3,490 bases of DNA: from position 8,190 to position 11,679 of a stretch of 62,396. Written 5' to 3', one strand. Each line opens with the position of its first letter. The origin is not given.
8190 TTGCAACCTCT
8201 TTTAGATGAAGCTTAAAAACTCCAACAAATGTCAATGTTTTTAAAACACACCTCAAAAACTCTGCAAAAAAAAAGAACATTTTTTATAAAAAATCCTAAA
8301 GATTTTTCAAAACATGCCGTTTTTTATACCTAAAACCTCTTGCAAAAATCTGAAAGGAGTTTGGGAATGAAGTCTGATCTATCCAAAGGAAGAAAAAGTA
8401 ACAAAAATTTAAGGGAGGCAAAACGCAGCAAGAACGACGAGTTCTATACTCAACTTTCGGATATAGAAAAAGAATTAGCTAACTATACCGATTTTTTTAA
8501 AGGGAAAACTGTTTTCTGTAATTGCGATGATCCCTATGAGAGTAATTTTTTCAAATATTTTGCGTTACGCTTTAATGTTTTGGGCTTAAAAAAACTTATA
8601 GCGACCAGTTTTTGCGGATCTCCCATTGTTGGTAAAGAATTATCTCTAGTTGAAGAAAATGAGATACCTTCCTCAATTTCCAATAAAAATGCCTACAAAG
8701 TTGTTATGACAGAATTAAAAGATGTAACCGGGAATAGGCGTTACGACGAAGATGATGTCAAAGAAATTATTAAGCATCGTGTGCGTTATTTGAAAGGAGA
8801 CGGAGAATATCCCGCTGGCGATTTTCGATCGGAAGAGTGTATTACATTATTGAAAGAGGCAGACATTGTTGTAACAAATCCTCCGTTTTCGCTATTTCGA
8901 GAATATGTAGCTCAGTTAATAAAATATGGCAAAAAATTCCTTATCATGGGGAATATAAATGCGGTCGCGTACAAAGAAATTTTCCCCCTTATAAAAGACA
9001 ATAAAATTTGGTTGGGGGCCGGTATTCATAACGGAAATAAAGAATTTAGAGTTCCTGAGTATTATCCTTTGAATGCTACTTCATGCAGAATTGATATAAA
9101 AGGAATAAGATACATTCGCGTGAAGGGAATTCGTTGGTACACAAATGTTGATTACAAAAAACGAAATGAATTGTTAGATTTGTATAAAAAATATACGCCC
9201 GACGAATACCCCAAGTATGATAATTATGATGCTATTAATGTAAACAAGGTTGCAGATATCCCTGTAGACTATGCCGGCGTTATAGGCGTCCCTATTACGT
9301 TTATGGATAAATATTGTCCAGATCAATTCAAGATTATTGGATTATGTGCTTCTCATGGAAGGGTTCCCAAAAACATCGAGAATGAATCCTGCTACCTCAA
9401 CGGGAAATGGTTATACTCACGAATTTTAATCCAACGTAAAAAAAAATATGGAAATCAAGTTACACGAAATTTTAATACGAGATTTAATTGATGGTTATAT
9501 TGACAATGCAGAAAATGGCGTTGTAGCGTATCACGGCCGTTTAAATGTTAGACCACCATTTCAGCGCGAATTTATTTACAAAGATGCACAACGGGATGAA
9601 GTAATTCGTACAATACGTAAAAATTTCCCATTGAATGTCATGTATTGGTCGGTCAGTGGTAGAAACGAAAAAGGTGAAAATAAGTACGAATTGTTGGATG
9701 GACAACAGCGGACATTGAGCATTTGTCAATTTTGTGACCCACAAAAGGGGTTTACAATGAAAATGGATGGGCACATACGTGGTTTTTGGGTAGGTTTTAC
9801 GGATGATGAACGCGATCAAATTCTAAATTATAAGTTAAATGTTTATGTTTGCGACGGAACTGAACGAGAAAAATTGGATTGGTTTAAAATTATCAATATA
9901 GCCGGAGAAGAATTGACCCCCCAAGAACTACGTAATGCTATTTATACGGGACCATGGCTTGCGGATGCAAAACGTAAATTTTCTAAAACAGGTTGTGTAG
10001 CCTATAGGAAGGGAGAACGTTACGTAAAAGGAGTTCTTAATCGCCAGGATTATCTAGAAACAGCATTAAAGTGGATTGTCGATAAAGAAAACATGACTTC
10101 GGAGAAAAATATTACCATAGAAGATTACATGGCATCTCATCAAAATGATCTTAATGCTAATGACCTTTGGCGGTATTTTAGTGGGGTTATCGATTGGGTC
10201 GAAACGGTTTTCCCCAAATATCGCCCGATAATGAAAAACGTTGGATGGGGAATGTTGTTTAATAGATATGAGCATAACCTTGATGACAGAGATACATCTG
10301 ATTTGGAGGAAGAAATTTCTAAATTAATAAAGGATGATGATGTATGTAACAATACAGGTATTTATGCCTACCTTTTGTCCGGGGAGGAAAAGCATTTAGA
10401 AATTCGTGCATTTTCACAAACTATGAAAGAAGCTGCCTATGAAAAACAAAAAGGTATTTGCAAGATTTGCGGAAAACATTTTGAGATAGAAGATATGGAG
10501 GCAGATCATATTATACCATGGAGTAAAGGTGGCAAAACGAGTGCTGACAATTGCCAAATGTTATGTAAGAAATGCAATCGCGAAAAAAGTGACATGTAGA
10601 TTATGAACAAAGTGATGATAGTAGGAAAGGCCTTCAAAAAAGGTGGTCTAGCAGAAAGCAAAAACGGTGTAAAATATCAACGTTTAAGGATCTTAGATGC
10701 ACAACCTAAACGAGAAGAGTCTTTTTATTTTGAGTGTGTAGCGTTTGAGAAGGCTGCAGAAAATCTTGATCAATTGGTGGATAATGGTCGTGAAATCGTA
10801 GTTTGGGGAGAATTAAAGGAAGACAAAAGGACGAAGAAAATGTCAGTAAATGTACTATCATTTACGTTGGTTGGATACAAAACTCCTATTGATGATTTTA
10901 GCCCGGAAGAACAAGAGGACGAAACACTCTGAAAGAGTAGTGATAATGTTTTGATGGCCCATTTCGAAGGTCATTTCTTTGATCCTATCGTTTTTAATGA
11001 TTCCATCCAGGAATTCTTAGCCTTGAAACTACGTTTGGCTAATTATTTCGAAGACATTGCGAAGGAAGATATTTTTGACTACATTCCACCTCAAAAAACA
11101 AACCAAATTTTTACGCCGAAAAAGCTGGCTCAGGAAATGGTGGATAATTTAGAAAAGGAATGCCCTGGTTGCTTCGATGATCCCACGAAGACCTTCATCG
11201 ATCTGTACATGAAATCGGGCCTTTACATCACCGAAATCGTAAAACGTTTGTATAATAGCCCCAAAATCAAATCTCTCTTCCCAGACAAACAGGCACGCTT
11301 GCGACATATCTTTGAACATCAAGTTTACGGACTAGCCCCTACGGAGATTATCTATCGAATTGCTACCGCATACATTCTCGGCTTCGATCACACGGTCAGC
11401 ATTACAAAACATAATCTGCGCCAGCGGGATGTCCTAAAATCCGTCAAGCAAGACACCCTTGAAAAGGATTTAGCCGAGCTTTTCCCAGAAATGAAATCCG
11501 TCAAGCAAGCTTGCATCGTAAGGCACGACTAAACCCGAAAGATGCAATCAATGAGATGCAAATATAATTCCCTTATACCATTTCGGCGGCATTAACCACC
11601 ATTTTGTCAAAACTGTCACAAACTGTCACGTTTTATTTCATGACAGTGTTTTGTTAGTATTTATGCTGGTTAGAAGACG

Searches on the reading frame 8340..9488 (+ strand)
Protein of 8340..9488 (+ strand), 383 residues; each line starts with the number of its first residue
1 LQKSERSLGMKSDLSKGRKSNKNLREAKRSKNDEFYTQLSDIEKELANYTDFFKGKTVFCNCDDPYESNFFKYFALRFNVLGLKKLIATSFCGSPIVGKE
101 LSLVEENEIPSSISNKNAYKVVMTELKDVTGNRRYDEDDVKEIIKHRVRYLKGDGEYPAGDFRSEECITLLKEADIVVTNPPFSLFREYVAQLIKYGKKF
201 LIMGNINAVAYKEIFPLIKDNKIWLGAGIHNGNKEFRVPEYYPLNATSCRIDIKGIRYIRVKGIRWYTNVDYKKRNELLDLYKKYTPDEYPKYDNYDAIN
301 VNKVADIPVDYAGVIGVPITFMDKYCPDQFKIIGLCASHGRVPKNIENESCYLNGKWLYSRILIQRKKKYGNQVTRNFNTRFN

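Call 56: search_protein_families(library=pfam, proteins=[window:8340-9488:+], max_evalue=0.0001)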
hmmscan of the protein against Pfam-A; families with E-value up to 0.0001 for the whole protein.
window:8340-9488:+ (383 aa): 1 family
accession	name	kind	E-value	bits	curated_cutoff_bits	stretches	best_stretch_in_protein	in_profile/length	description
PF13651.11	EcoRI_methylase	-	3.3e-141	471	26.4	1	23-367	1-345/345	Adenine-specific methyltransferase EcoRI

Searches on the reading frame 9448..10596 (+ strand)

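Call 56: search_protein_families(library=pfam, proteins=[window:9448-10596:+], max_evalue=0.0001)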
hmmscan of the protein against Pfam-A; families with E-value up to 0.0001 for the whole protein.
window:9448-10596:+ (383 aa): 3 families
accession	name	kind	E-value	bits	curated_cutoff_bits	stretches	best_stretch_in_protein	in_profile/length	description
PF03235.19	GmrSD_N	-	3.5e-17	63.6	33.2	1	34-98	13-77/199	GmrSD restriction endonuclease, N-terminal domain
PF01844.29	HNH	-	4e-16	59.3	21.4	1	338-382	1-46/47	HNH endonuclease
PF14279.12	HNH_5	-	7.5e-13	48.7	27.5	1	338-381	1-44/56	HNH endonuclease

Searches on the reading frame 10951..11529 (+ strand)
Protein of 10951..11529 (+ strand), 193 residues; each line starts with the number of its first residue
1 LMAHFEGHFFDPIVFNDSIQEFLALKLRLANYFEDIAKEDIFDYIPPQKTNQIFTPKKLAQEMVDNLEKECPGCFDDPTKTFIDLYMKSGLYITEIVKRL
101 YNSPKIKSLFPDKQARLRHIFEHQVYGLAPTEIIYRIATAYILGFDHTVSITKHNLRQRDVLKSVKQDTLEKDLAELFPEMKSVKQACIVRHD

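Call 79: search_protein_families(library=pfam, proteins=[window:10951-11529:+], max_evalue=0.001)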
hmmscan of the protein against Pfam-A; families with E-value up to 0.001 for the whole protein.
window:10951-11529:+ (193 aa): 1 family
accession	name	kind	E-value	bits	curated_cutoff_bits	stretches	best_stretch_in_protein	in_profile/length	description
PF12354.14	Internalin_N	-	0.00033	20.9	24.1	0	46-70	8-32/44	Bacterial adhesion/invasion protein N terminal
